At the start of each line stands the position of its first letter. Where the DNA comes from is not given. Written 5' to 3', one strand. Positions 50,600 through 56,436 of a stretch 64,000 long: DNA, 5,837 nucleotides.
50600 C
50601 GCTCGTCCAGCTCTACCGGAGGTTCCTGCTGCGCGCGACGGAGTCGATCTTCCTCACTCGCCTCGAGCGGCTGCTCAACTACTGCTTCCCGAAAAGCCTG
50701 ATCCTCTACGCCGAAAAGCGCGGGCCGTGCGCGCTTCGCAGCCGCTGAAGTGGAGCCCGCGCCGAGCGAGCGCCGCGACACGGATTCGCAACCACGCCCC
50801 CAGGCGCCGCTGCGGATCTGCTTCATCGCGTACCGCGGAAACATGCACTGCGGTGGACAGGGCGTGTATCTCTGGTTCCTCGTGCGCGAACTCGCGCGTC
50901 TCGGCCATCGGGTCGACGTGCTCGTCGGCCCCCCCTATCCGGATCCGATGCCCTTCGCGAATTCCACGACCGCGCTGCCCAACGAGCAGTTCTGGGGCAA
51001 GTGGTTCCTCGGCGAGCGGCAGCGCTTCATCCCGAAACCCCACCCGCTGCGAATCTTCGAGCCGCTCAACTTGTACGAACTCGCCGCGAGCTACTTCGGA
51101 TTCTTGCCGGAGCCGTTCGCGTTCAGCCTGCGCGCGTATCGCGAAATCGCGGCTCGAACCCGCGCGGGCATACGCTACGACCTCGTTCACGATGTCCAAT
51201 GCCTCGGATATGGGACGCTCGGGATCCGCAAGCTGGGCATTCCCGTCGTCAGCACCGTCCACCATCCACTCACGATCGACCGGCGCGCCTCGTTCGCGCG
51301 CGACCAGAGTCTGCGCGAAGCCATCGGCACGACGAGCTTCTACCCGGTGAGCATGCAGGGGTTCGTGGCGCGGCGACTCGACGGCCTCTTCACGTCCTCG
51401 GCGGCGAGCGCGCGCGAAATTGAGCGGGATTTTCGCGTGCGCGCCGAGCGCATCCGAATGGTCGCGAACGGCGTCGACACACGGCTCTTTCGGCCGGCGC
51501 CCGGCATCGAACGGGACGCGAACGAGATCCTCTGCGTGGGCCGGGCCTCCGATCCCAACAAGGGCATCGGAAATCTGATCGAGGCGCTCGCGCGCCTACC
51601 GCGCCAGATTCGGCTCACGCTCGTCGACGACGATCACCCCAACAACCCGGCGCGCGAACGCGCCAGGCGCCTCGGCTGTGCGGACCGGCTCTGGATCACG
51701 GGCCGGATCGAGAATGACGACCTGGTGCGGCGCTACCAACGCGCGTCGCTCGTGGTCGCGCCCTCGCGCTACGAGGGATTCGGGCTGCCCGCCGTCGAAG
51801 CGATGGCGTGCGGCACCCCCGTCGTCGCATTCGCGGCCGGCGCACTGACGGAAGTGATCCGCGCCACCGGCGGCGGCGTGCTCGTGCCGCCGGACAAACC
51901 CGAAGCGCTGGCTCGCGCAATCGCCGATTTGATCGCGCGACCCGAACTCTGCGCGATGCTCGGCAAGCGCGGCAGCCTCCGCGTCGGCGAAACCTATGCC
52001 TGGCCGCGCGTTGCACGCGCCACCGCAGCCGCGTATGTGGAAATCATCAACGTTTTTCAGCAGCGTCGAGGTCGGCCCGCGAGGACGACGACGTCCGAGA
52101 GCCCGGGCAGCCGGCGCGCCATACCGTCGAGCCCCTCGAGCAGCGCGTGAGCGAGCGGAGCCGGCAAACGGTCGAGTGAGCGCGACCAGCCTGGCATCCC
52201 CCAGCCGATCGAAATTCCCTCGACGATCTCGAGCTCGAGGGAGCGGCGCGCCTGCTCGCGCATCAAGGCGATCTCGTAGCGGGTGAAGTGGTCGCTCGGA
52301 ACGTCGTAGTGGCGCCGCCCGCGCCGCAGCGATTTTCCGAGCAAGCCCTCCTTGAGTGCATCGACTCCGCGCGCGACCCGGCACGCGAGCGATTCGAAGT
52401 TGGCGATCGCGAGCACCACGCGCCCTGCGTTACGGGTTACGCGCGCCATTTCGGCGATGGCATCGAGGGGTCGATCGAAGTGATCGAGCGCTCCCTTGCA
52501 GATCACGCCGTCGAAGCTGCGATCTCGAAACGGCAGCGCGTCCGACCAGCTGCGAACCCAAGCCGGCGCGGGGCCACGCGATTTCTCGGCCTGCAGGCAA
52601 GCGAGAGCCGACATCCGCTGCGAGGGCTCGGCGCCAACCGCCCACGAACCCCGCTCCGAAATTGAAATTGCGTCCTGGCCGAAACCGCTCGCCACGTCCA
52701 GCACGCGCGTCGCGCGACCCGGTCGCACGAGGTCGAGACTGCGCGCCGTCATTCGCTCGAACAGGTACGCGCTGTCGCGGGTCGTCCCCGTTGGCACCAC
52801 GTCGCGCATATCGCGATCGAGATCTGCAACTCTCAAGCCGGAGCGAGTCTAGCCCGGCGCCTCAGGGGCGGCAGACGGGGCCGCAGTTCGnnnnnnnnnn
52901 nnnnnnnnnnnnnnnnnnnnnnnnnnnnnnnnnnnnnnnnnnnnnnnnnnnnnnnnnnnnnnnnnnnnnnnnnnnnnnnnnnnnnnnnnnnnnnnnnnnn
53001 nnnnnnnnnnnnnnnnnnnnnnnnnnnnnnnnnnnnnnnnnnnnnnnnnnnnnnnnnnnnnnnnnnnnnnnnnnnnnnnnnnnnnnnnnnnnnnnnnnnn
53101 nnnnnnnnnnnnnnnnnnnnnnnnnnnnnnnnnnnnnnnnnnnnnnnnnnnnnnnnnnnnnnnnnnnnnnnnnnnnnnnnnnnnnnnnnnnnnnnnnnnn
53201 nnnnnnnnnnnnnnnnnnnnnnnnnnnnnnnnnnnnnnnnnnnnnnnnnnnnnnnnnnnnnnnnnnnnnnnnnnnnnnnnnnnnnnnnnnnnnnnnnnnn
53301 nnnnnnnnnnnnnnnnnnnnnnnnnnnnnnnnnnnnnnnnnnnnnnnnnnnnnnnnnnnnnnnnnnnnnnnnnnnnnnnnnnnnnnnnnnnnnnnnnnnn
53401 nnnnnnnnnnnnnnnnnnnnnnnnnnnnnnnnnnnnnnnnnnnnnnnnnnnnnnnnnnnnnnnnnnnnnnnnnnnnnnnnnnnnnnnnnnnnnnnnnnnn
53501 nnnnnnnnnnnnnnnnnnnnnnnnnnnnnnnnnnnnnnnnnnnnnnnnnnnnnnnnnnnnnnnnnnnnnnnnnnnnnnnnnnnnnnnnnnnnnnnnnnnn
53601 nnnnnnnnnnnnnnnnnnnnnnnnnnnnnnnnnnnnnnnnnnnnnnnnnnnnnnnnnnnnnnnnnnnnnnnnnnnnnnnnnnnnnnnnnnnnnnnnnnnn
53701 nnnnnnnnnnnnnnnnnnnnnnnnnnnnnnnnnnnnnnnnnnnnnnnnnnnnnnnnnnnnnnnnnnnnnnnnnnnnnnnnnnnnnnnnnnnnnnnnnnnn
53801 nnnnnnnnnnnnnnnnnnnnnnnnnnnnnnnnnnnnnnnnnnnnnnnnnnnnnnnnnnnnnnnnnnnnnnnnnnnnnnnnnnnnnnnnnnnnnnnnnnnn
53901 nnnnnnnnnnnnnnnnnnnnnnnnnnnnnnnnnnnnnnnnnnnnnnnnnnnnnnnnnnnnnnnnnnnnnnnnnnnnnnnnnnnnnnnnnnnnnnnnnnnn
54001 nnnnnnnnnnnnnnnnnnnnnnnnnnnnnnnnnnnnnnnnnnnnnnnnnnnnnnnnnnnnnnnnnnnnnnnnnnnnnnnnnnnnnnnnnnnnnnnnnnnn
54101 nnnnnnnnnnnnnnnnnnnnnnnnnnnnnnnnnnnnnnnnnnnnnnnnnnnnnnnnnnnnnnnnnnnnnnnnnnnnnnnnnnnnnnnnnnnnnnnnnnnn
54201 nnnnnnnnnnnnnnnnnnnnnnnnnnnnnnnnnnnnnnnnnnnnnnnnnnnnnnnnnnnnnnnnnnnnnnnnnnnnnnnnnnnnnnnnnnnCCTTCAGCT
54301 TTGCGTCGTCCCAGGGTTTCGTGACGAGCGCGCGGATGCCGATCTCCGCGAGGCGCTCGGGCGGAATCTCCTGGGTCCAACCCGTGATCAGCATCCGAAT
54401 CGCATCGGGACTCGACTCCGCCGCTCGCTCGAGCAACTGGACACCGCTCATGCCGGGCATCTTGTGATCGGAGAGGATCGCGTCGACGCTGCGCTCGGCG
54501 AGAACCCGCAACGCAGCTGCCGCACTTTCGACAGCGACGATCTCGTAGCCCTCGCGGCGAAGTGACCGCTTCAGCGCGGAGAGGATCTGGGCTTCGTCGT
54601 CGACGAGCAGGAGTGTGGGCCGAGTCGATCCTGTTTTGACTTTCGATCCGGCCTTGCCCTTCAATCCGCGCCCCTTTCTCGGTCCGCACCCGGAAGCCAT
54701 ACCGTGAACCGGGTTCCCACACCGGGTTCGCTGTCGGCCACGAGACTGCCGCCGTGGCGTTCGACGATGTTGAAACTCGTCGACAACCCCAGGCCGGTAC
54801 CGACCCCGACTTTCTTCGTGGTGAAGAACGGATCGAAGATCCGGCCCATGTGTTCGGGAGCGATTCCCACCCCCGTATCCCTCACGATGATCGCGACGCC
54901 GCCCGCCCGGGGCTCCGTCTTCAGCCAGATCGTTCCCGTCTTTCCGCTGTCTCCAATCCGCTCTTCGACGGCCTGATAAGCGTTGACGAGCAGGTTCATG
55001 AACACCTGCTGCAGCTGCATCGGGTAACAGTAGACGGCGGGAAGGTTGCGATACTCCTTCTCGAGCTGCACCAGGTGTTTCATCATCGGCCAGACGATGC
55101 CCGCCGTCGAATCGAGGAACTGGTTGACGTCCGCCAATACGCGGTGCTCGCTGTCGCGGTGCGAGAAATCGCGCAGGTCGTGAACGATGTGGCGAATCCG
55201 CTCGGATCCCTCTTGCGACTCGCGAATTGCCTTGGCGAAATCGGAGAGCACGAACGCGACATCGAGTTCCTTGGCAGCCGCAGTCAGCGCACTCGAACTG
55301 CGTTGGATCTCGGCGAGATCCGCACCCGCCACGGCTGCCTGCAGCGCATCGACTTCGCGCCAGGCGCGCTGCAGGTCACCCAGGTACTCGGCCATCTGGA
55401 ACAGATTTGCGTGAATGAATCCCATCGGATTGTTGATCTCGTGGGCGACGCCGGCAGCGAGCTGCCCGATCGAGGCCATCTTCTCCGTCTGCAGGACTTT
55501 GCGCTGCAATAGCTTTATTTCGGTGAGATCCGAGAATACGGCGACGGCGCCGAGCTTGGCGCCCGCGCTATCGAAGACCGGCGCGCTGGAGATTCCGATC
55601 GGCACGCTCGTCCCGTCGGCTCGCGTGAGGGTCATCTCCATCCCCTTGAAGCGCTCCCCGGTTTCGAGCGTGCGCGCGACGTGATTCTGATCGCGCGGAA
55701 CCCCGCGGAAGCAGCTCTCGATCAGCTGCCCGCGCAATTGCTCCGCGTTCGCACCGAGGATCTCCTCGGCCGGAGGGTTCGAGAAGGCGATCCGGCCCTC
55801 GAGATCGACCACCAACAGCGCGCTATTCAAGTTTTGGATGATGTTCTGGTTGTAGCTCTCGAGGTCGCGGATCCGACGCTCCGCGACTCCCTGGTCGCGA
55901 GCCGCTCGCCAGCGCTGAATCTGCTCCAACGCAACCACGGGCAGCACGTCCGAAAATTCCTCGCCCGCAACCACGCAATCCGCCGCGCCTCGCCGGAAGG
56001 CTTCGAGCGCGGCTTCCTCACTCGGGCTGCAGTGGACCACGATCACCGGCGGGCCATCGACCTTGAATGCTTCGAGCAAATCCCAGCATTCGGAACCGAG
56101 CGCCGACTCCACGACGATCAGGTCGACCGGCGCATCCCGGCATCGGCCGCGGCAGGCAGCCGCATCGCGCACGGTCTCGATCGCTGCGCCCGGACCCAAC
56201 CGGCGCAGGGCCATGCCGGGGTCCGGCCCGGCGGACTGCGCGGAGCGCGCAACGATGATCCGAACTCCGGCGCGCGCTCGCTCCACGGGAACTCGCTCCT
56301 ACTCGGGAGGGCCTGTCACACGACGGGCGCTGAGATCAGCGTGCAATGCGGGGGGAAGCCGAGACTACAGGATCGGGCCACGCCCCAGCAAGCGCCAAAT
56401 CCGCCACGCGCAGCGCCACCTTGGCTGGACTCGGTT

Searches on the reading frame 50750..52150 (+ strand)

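Call 87: search_protein_families(library=pfam, proteins=[window:50750-52150:+], max_evalue=0.00001)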
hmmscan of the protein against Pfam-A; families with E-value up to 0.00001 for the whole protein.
window:50750-52150:+ (466 aa): 6 families
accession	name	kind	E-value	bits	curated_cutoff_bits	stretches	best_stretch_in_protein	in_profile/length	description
PF00534.26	Glycos_transf_1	-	3.9e-36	124.6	26.4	1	247-408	5-169/172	Glycosyl transferases group 1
PF13692.12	Glyco_trans_1_4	-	4.8e-32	111.6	27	1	258-396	2-141/142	Glycosyl transferases group 1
PF13439.12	Glyco_transf_4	-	2.8e-21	76.7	28.5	1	35-245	2-169/170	Glycosyltransferase Family 4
PF13579.12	Glyco_trans_4_4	-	2.6e-17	64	29.7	1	35-241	1-158/158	Glycosyl transferase 4-like domain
PF20706.3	GT4-conflict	-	4.4e-15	56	26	1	224-396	161-356/385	Family 4 Glycosyltransferase in conflict systems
PF13524.12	Glyco_trans_1_2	-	1.6e-07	31.8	25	1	299-423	27-140/144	Glycosyl transferase-like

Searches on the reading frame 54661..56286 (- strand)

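Call 70: search_protein_families(library=pfam, proteins=[window:54661-56286:-], max_evalue=0.00001)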
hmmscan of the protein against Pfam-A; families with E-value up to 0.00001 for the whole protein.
window:54661-56286:- (541 aa): 6 families
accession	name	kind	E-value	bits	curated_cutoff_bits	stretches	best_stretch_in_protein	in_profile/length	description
PF02518.31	HATPase_c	-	8.3e-25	87.8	26.4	1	422-532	3-108/111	Histidine kinase-, DNA gyrase B-, and HSP90-like ATPase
PF13426.13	PAS_9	-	6.2e-14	52.6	27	1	156-256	3-103/103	PAS domain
PF00989.32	PAS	-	1.1e-13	51.6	22.6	1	147-253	4-112/113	PAS fold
PF08448.16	PAS_4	-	7.6e-11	42.7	23.1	1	152-256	3-107/110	PAS fold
PF00512.31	HisKA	-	1.6e-07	31.7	26.9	0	274-298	3-27/66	His Kinase A (phospho-acceptor) domain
PF24820.1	Diguanyl_cycl_sensor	-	4.8e-06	26.9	28.1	0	149-233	1-92/109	Diguanylate cyclase-like sensor domain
